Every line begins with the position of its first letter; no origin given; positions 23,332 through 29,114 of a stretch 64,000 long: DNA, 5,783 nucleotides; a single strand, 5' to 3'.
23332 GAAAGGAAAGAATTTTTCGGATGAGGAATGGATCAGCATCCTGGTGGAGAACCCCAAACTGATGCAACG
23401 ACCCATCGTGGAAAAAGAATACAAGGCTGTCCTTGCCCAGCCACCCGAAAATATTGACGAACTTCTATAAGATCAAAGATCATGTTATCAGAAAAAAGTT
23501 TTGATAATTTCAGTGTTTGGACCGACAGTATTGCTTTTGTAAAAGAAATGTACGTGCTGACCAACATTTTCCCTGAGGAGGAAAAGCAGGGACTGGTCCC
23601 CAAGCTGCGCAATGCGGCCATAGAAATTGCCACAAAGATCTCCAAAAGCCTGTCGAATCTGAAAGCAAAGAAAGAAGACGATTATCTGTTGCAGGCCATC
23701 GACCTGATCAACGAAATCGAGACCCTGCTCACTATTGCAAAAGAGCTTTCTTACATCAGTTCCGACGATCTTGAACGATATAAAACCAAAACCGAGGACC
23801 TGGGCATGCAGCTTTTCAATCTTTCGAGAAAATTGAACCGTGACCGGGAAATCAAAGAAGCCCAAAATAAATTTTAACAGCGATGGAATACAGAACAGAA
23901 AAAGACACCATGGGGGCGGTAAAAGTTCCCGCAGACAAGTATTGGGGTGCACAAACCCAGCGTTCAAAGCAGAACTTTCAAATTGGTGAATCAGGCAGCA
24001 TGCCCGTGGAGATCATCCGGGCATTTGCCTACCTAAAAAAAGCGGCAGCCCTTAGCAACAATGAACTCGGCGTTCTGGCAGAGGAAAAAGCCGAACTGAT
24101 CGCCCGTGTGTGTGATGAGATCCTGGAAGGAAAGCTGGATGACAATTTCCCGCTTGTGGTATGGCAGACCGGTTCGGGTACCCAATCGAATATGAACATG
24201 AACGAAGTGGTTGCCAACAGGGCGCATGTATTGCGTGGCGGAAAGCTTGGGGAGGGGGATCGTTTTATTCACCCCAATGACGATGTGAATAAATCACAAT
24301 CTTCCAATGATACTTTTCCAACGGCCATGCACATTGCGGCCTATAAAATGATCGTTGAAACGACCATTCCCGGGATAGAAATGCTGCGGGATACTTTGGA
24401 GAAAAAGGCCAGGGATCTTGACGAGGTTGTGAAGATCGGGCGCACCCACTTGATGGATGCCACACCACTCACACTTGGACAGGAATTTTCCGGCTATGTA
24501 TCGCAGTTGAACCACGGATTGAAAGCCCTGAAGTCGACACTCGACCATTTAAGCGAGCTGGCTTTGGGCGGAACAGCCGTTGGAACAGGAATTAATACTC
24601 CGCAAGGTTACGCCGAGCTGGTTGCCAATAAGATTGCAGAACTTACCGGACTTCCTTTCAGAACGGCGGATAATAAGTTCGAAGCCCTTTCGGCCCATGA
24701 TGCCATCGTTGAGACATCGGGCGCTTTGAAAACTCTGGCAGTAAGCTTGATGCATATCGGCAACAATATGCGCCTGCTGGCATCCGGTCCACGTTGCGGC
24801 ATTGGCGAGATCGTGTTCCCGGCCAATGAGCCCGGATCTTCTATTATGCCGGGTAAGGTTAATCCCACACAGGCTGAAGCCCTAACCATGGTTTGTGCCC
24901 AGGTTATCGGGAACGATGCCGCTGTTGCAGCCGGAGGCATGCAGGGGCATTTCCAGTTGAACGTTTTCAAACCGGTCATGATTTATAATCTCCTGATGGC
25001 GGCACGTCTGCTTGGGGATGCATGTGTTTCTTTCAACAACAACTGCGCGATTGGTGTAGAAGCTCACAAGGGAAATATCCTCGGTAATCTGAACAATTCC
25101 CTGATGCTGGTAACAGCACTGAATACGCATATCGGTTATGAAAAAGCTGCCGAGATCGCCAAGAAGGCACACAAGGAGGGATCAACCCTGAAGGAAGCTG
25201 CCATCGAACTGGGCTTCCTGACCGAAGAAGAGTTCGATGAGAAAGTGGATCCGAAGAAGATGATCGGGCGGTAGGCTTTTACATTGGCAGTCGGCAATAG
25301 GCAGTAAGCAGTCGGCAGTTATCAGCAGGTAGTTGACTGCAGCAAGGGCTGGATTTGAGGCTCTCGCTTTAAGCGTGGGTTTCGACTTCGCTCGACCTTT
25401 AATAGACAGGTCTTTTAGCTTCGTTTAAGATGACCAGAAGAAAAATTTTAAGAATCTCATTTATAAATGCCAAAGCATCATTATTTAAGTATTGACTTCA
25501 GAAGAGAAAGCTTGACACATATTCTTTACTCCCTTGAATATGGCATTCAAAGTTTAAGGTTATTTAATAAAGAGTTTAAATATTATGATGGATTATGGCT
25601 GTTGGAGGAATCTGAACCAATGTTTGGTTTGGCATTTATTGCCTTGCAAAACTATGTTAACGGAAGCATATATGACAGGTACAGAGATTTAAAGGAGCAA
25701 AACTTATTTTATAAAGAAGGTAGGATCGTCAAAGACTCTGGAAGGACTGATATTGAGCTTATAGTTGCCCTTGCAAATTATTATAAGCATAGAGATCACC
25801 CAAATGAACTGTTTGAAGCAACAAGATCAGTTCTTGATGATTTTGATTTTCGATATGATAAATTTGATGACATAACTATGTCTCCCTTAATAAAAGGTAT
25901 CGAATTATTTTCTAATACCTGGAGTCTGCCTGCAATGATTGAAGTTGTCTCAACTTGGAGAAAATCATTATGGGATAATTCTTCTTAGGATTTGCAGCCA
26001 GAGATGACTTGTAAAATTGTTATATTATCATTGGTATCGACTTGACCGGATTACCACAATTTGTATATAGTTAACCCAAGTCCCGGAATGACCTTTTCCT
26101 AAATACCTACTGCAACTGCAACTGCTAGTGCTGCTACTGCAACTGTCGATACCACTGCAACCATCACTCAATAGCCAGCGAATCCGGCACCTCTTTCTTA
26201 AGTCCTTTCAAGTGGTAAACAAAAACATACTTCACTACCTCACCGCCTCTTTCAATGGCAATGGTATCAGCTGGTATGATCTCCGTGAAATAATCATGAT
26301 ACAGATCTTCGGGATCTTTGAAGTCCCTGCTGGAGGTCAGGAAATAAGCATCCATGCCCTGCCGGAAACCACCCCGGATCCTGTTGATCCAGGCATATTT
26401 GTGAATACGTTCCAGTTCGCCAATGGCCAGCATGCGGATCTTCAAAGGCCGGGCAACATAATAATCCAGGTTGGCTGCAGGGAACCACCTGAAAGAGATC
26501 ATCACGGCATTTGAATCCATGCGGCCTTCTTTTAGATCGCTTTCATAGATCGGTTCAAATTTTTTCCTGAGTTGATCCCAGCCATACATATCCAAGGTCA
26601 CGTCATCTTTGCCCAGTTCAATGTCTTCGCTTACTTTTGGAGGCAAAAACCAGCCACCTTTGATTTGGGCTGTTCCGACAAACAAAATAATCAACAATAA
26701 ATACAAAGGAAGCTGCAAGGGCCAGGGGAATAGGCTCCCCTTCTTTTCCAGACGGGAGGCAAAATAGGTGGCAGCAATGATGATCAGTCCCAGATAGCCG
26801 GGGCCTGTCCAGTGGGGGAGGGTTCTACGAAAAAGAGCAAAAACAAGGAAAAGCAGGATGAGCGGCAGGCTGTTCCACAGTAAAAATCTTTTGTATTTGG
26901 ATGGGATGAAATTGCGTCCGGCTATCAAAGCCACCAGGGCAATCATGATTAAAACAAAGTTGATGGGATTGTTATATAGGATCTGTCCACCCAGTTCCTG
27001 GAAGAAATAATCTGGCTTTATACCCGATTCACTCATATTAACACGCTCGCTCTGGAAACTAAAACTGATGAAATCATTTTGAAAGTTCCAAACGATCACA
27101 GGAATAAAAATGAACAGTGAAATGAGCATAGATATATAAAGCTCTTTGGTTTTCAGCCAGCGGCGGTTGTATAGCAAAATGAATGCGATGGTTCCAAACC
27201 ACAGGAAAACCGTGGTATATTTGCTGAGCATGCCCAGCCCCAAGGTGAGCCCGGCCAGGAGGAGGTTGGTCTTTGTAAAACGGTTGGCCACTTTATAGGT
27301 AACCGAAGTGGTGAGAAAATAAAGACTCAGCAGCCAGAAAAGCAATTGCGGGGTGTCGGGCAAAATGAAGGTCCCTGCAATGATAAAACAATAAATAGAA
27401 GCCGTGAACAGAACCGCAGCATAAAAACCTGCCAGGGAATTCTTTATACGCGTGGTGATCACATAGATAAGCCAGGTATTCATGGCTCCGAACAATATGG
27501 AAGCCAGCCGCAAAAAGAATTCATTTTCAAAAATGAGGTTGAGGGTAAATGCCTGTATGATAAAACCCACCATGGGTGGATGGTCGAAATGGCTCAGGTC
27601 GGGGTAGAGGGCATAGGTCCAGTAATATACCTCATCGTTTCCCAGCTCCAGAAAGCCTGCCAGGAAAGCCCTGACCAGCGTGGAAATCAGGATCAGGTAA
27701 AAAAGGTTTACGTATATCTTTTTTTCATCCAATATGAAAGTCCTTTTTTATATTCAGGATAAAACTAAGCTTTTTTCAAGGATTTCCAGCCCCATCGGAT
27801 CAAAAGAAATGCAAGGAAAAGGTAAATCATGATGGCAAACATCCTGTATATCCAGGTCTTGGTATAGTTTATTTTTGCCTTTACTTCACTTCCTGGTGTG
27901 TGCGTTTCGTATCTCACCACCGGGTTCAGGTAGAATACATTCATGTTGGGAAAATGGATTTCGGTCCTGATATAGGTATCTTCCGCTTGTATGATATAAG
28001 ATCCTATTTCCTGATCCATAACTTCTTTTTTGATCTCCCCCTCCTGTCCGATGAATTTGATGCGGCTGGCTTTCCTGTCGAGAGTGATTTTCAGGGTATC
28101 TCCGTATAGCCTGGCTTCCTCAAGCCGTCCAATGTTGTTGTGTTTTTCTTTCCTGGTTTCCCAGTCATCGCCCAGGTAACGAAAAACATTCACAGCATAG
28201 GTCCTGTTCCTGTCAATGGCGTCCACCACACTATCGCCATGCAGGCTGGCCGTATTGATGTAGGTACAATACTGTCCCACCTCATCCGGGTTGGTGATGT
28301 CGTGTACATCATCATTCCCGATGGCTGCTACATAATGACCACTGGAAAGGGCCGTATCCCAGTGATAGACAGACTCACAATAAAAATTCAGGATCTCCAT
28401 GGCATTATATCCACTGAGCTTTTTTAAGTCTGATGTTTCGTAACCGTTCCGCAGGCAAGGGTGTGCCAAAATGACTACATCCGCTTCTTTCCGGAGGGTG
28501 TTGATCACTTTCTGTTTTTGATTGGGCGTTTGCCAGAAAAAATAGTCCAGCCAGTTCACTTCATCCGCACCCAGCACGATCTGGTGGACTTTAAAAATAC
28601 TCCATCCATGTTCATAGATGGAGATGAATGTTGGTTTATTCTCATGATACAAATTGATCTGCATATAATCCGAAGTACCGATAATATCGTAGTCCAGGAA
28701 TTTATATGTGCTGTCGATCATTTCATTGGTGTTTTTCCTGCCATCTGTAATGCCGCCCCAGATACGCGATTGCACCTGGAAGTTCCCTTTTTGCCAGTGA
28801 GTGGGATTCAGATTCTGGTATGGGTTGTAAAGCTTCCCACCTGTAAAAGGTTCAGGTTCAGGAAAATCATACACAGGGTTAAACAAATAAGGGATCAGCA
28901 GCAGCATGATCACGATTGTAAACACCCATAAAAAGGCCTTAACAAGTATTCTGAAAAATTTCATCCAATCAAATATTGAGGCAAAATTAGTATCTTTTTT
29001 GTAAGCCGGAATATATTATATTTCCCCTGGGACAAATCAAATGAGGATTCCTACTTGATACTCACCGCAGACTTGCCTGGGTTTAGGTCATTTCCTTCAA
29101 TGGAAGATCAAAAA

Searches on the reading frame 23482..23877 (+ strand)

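Call 12: search_protein_families(library=pfam, proteins=[window:23482-23877:+], max_evalue=0.001)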
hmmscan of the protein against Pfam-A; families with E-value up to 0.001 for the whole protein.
window:23482-23877:+ (131 aa): 1 family
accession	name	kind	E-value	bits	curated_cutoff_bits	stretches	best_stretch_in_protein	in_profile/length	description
PF05635.17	23S_rRNA_IVP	-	6e-16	59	33.8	1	9-111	2-104/106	23S rRNA-intervening sequence protein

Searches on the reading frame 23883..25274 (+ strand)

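Call 6: search_protein_families(library=pfam, proteins=[window:23883-25274:+], max_evalue=0.01)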
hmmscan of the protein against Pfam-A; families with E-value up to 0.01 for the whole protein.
window:23883-25274:+ (463 aa): 2 families
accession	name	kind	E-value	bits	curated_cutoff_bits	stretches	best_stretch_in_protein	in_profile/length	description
PF00206.25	Lyase_1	-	1.8e-110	369.7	27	1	11-343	1-312/312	Lyase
PF10415.14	FumaraseC_C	-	7.1e-27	94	32.5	1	409-461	1-53/54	Fumarase C C-terminus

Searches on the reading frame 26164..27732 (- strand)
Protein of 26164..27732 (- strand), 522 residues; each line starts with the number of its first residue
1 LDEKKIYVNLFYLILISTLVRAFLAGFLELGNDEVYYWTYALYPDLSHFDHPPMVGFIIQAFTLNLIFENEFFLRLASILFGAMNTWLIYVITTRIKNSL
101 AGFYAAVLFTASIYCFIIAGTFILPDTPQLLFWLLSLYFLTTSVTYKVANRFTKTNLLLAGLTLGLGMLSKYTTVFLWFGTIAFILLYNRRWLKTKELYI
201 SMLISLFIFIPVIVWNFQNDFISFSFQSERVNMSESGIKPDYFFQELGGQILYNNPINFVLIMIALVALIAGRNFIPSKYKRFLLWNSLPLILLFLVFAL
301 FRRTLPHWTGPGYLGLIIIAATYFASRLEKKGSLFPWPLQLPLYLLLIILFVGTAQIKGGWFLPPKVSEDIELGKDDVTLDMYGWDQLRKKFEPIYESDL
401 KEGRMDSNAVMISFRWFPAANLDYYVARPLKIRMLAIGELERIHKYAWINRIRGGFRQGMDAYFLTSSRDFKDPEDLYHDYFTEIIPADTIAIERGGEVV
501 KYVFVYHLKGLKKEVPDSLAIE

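Call 6: search_protein_families(library=pfam, proteins=[window:26164-27732:-], max_evalue=0.01)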
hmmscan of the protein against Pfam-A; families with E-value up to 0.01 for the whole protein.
window:26164-27732:- (522 aa): 2 families
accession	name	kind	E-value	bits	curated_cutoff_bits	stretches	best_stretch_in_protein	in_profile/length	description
PF13231.12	PMT_2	-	2e-26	93.6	26.1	1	50-215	1-160/160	Dolichyl-phosphate-mannose-protein mannosyltransferase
PF02366.24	PMT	-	2.6e-12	47.3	22.7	1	69-218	80-236/245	Dolichyl-phosphate-mannose-protein mannosyltransferase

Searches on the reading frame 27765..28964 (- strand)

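Call 6: search_protein_families(library=pfam, proteins=[window:27765-28964:-], max_evalue=0.01)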
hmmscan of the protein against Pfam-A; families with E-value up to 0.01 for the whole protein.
window:27765-28964:- (399 aa): 0 families

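Call 14: search_protein_families(library=ncbifam, proteins=[window:27765-28964:-], max_evalue=0.1)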
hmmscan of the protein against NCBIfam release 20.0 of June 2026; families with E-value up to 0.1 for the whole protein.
window:27765-28964:- (399 aa): 1 family
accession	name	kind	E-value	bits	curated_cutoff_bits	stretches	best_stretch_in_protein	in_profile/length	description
NF038032.1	CehA_McbA_metalo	domain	2.2e-13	50.3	80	1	108-257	54-215/315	CehA/McbA family metallohydrolase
